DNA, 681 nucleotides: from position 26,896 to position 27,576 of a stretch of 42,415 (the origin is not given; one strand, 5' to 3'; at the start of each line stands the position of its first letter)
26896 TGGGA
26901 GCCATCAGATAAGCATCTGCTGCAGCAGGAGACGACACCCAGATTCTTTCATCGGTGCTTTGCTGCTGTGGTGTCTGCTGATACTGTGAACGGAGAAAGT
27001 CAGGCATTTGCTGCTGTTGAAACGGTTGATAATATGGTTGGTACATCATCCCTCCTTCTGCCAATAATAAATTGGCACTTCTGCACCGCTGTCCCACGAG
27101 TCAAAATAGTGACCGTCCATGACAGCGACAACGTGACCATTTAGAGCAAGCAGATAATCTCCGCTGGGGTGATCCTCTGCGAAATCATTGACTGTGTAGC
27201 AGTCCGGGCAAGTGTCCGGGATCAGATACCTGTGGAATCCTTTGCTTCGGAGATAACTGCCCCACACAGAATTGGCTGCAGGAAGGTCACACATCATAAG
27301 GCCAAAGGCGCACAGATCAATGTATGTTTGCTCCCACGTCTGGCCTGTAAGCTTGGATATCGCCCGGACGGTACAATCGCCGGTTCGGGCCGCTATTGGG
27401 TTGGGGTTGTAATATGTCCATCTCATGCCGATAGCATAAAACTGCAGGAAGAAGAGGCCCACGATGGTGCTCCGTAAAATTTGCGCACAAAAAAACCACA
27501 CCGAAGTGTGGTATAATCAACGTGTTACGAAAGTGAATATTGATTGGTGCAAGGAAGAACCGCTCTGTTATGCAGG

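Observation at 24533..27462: Seven-gene lysogeny-side cassette of unknown function with surface/spore-coat-like proteins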

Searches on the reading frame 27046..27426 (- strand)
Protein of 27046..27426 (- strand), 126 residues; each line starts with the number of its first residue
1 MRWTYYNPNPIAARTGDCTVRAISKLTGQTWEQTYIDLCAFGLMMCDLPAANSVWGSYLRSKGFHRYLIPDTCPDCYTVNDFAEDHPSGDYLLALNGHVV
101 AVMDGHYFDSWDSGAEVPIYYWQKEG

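Call 5: search_protein_families(library=pfam, proteins=[window:27046-27426:-], max_evalue=1)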
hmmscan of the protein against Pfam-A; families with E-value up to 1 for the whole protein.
window:27046-27426:- (126 aa): 0 families

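Call 6: search_protein_families(library=phrogs, proteins=[window:27046-27426:-], max_evalue=1)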
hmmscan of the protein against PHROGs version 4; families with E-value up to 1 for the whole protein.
window:27046-27426:- (126 aa): 2 families
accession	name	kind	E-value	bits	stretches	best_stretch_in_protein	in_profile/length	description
phrog_3754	-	unknown function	5e-28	99.2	1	2-124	7-143/145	-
phrog_15863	-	unknown function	5.4e-05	23.7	1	3-115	3-111/312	-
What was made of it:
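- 27046..27462 (-): p1: small papain-like Cys-His-Asp enzyme (phrog_3754); 138 aa from GTG 27462, core 126 aa from ATG 27426. PHROG E 5e-28 (call 6).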

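Call 11: search_solved_structures(query=window:27046-27426:-, max_evalue=10, show_alignments=2)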
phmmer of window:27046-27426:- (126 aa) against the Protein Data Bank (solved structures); distinct sequences matched with E-value up to 10: 4.
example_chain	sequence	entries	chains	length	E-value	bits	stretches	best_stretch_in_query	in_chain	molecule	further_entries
3k6z_A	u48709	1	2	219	0.55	13.3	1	72-114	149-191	POSSIBLE MEMBRANE-ASSOCIATED SERINE PROTEASE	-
3k6y_A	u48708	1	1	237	0.6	13.2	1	72-114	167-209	POSSIBLE MEMBRANE-ASSOCIATED SERINE PROTEASE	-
2dso_A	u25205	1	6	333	1.2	12.2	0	46-119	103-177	Drp35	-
3lt3_A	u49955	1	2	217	1.4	12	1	72-114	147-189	POSSIBLE MEMBRANE-ASSOCIATED SERINE PROTEASE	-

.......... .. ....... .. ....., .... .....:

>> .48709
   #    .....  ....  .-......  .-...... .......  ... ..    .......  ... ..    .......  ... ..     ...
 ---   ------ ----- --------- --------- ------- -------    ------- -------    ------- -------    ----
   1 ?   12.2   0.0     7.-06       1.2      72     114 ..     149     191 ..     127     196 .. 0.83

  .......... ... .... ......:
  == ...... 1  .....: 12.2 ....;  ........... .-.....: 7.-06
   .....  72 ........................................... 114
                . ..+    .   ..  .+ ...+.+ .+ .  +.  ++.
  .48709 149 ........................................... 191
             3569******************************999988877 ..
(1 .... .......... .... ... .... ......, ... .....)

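Call 19: find_homologous_proteins(query=window:27046-27426:-, max_evalue=0.001)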
Query window:27046-27426:- (126 aa): 1757 proteins with E <= 0.001 among 1759 candidates; the best 120 are listed.
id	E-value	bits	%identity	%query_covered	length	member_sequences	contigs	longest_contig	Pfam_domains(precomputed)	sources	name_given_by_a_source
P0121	3.7e-85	301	98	100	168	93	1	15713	-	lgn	-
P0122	3.4e-65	236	77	99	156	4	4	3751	-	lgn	-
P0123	2.1e-64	234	74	99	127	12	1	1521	-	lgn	-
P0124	2.2e-64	233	74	99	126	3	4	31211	-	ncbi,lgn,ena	-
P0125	7.6e-62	225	73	100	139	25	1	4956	-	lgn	-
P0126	1.9e-61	224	74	99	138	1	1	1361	-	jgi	jgi:hypothetical protein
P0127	2.2e-58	214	70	97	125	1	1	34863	-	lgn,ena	-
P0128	2.5e-58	214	68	98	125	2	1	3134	-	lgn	-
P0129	2.6e-58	214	69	96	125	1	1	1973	-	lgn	-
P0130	3.6e-58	213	66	98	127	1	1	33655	-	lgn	-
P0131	4.2e-58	213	69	96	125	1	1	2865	-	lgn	-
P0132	7.4e-58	212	69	98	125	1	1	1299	-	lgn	-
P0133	8.1e-58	212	67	98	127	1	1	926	-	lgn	-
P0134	8.2e-58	212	71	95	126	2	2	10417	-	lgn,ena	-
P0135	8.9e-58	212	67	99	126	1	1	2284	-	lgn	-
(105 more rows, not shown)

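Call 32: search_solved_structures(query=A2, max_evalue=10, show_alignments=3)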
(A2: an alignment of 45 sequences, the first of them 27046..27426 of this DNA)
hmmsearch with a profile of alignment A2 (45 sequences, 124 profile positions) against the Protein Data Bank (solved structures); distinct sequences matched with E-value up to 10: 1.
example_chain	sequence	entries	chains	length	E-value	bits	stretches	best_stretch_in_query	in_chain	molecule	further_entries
2xme_A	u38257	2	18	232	1.2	12.9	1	55-100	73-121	CTP-INOSITOL-1-PHOSPHATE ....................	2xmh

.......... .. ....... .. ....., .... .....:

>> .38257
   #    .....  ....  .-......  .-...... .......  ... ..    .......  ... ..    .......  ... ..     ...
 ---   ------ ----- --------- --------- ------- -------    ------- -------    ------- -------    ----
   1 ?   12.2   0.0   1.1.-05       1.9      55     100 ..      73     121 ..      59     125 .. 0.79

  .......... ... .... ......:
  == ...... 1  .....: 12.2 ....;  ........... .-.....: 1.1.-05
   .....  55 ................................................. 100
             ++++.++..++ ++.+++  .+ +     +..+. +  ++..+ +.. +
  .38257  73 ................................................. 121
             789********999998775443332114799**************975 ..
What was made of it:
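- On Papain-like cysteine peptidase (clan CA; C39/Josephin-like): No Pfam or PDB sequence hit (calls 5, 11, 32).
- Closest known: Papain-like cysteine peptidases, especially C39 bacteriocin-leader peptidases. Different: There is no significant sequence or profile match to any Pfam or PDB peptidase (calls 5, 11, 32).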

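Call 43: predict_structure(alignment_id=A4)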
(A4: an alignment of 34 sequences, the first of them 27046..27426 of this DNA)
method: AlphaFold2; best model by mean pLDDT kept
length: 126 residues; sequences in the alignment: 34
mean_pLDDT: 94.5   pTM: 0.88
mean pLDDT of the five models: 94.5, 94.4, 91.3, 90.3, 89.4
residues with pLDDT >= 90: 110; 70-90: 14; 50-70: 2; < 50: 0
segments of 3 or more residues with pLDDT < 50: none
pLDDT, mean of each block of 10 residues (from residue 1): 90 89 98 98 97 97 96 86 96 96 97 95 93
secondary structure, 60 per line:
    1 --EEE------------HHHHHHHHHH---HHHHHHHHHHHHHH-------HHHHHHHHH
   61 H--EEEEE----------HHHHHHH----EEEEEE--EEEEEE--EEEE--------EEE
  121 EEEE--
elements in order: E3-5 H18-27 H31-44 H52-61 E64-68 H79-85 E90-95 E98-103 E106-109 E118-124
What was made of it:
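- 27046..27462 (-): AF2 pLDDT 94.5, with Cys18 at a helix N-terminus and His98/Asp109 on adjacent strands (call 43).
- On Papain-like cysteine peptidase (clan CA; C39/Josephin-like): DSSP on the AF2 model: helix 18-27; strands 98-103 and 106-109 (call 43).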

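Call 45: fold_search(model_id=the predicted structure, library=pdb)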
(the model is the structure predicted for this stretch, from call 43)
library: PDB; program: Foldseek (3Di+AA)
matches with E <= 10: 430; with E <= 0.001: 0
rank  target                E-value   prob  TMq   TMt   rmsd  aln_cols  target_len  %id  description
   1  6pgv_A                5.8e-02  0.69  0.46  0.39   6.9       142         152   11  Human Josephin-2 in complex with ubiquitin (released 2019-10-23)
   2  3ff8_C                2.2e-01  0.13  0.24  0.26   8.4        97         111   22  Structure of NK cell receptor KLRG1 bound to E-cadherin (released 2009-07-28)
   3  3ff8_D                5.7e-01  0.09  0.22  0.24   8.0        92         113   14  Structure of NK cell receptor KLRG1 bound to E-cadherin (released 2009-07-28)
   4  9io5_C                5.7e-01  0.07  0.19  0.06  10.7        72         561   11  Cryo-EM structure of G1-ATPase dimer from Mycoplasma mobile gliding machinery (released 2025-03-12)
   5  9io5_B                6.5e-01  0.06  0.19  0.06  10.7        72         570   11  Cryo-EM structure of G1-ATPase dimer from Mycoplasma mobile gliding machinery (released 2025-03-12)
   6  2cw3_B                7.0e-01  0.04  0.17  0.12  14.0       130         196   14  X-ray structure of PmSOD2, superoxide dismutase from Perkinsus marinus (released 2006-07-04)
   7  1xv2_C                8.0e-01  0.21  0.28  0.16   4.1        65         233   18  Crystal Structure of a Protein of Unknown Function Similar to Alpha-acetolactate Decarboxylase from Staphylococcus aur (released 2004-12-14)
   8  9io5_J                8.0e-01  0.06  0.19  0.05  10.3        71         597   11  Cryo-EM structure of G1-ATPase dimer from Mycoplasma mobile gliding machinery (released 2025-03-12)
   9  6ii6_B                8.5e-01  0.06  0.26  0.13  11.4       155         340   14  Crystal structure of the Makes Caterpillars Floppy (MCF)-Like effector of Vibrio vulnificus MO6-24/O in complex with a (released 2019-08-07)
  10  1xv2_A                9.1e-01  0.20  0.29  0.18   5.7        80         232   18  Crystal Structure of a Protein of Unknown Function Similar to Alpha-acetolactate Decarboxylase from Staphylococcus aur (released 2004-12-14)
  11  9io5_I                9.8e-01  0.05  0.18  0.05  10.8        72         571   10  Cryo-EM structure of G1-ATPase dimer from Mycoplasma mobile gliding machinery (released 2025-03-12)
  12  2bpd_B                1.0e+00  0.08  0.24  0.24   8.6       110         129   11  STRUCTURE OF MURINE DECTIN-1 (released 2006-08-30)
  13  7ahm_C                1.1e+00  0.05  0.22  0.19   8.8        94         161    3  Low-resolution structure of the K+/H+ antiporter subunit KhtT in complex with c-di-AMP (released 2021-03-31)
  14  1en5_A                1.1e+00  0.01  0.15  0.11  13.1       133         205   13  CRYSTAL STRUCTURE ANALYSIS OF THE E. COLI MANGANESE SUPEROXIDE DISMUTASE Y34F MUTANT (released 2001-06-27)
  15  7odu_C                1.2e+00  0.04  0.17  0.17   9.2        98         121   12  Natural killer cell receptor NKR-P1B from Rattus norvegicus in complex with its cognate ligand Clr-11 (released 2022-06-01)
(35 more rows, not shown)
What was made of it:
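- On Papain-like cysteine peptidase (clan CA; C39/Josephin-like): PDB Foldseek best is Josephin-2, E 0.058, TM 0.46 (call 45).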

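Call 58: search_dna_similar(query=window:27046-27426:-, collection=phages, mode=protein, max_rows=60, max_evalue=0.001)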
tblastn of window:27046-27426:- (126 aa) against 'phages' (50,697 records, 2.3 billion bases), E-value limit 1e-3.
Records with a match: 52; places in all: 52; records where one place covers at least 80% of the query: 51.
Best place of each record, by identity: 60-80% 2; <60% 50.
By first word of the organism name: Bacillus 23; Prevotella 15; Bacteriophage 8; Dulem 2; Geobacillus 2; Butyrivibrio 1; bajarodcaudo 1.
By host as written in the record: Prevotella sp. 15; Bacillus anthracis Sterne 10; - 9; Bacillus anthracis 5; Bacillus cereus 4; Geobacillus kaustophilus ATCC 8005 2; Bacillus cereus VKM B-370 2; Varecia variegata 1; and 4 more.
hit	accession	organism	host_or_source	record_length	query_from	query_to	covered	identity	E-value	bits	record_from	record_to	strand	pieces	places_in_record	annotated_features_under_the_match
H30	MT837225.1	Bacteriophage sp.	human fecal samples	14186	3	126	98%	62.1%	1e-49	174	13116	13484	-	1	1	record has no annotation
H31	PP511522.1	Dulem virus 35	Varecia variegata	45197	2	125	98%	58.9%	1e-45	162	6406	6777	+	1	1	hypothetical protein (x2)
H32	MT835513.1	Bacteriophage sp.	human fecal samples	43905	3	125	98%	58.5%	3e-45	161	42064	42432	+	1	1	record has no annotation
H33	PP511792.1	Dulem virus 33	Propithecus coquereli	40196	6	125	95%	59.2%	5e-46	163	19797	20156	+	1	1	hypothetical protein (x2)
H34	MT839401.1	Bacteriophage sp.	human fecal samples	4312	2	125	98%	55.2%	8e-41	148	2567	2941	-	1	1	record has no annotation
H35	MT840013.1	Bacteriophage sp.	human fecal samples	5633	2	125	98%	53.6%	8e-40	145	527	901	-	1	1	record has no annotation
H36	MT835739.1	Bacteriophage sp.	human fecal samples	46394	2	124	98%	53.2%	8e-40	145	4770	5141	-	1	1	record has no annotation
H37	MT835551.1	Bacteriophage sp.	human fecal samples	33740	1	125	99%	48.8%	2e-39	144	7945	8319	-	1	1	record has no annotation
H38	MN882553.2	Butyrivibrio virus Ceridwen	Butyrivibrio fibrisolvens DSM 3071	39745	3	124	97%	48.4%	8e-35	131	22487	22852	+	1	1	hypothetical protein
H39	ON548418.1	Bacillus phage vB_BanS-Thrax2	Bacillus anthracis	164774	2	125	98%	38.4%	6e-22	95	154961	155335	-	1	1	hypothetical protein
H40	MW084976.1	Bacillus phage Kirov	Bacillus cereus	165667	2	124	98%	38.7%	7e-22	95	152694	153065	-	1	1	putative peptidase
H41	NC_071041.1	Bacillus phage Kirov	Bacillus cereus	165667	2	124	98%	38.7%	7e-22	95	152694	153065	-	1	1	putative peptidase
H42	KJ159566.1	Geobacillus phage GBK2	Geobacillus kaustophilus ATCC 8005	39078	2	125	98%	38.1%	5e-21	92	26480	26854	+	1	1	hypothetical protein (x2)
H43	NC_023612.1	Geobacillus phage GBK2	Geobacillus kaustophilus ATCC 8005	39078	2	125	98%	38.1%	5e-21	92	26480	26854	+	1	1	hypothetical protein (x2)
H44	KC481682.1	Bacillus phage vB_BanS-Tsamsa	Bacillus anthracis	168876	2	124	98%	38.4%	2e-22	97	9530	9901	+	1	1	hypothetical protein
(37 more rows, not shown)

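Call 59: get_annotated_region(hit=H42, flank=5000)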
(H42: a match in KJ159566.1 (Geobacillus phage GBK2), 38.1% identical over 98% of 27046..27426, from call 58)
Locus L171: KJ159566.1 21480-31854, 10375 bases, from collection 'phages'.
description: Geobacillus phage GBK2, complete genome.
organism: Geobacillus phage GBK2 (NCBI taxid 1458842)
taxonomy: Viruses; Duplodnaviria; Heunggongvirae; Uroviricota; Caudoviricetes
host: Geobacillus kaustophilus ATCC 8005; source: -; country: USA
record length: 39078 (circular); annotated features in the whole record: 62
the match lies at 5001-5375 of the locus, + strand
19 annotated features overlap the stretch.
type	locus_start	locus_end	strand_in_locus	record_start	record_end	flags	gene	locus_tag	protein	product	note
CDS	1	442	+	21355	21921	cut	-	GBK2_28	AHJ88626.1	hypothetical protein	-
CDS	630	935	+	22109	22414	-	-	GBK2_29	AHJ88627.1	hypothetical protein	-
CDS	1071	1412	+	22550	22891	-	-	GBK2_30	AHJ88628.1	hypothetical protein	-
CDS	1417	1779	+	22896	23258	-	-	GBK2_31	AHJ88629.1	hypothetical protein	-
CDS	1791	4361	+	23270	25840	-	-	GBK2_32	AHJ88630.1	hypothetical protein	-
CDS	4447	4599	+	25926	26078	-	-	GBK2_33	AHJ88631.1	hypothetical protein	-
CDS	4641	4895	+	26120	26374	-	-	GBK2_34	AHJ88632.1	hypothetical protein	-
CDS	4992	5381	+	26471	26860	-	-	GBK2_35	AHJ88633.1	hypothetical protein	-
CDS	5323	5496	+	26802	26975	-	-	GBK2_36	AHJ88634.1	hypothetical protein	-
CDS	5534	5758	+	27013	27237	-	-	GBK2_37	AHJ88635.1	hypothetical protein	-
CDS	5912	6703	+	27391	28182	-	-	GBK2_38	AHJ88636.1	recombinase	-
CDS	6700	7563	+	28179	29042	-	-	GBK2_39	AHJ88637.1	RecT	-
CDS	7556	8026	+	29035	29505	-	-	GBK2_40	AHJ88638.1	SSB protein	-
CDS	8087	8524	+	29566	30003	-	-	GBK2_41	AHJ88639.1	hypothetical protein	-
CDS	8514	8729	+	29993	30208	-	-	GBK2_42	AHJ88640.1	hypothetical protein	-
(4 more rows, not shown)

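Call 60: get_annotated_region(hit=H40, flank=4000)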
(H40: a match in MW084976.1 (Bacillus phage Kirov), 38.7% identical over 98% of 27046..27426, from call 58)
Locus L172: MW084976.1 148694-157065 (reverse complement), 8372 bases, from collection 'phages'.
description: Bacillus phage Kirov, complete genome.
organism: Bacillus phage Kirov (NCBI taxid 2783539)
taxonomy: Viruses; Duplodnaviria; Heunggongvirae; Uroviricota; Caudoviricetes; Andregratiavirinae; Kirovvirus; Kirovvirus kirov
host: Bacillus cereus; source: soil; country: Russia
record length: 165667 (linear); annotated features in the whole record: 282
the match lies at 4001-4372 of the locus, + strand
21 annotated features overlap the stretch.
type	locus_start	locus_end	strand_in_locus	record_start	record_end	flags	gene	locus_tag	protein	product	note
CDS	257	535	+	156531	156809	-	-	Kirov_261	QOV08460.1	hypothetical protein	-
CDS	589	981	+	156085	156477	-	-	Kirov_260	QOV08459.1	hypothetical protein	-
CDS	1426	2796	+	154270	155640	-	-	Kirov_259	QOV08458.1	serine/threonine protein kinase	-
CDS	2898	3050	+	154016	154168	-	-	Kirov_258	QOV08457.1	hypothetical protein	-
CDS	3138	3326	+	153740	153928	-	-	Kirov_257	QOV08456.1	hypothetical protein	-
CDS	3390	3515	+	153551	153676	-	-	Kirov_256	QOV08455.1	hypothetical protein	-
CDS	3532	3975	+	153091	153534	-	-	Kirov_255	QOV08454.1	hypothetical protein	-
CDS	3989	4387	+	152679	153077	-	-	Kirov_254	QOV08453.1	putative peptidase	-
CDS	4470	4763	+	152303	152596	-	-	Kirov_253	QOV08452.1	hypothetical protein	-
CDS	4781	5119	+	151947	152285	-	-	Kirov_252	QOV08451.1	hypothetical protein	-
CDS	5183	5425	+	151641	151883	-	-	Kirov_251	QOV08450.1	hypothetical protein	-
CDS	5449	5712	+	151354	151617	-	-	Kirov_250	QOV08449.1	hypothetical protein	-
CDS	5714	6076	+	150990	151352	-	-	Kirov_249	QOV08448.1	hypothetical protein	-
CDS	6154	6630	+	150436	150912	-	-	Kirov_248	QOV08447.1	hypothetical protein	-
CDS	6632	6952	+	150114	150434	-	-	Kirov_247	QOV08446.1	signal peptide-containing lipoprotein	-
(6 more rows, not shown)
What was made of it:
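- p1 also occurs alone in early regions of Geobacillus phage GBK2 and Bacillus Tsamsa-like phages (calls 58-60). p1 occurs independently of the other genes in Bacillus, Geobacillus and Lak phages (calls 58-60).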

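Call 65: search_protein_families(library=padloc, proteins=[window:27046-27426:-], max_evalue=0.1)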
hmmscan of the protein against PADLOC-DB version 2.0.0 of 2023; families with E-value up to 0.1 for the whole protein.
window:27046-27426:- (126 aa): 0 families

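Call 66: search_protein_families(library=ncbifam, proteins=[window:27046-27426:-], max_evalue=0.1)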
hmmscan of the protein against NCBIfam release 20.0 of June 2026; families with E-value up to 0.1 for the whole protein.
window:27046-27426:- (126 aa): 0 families
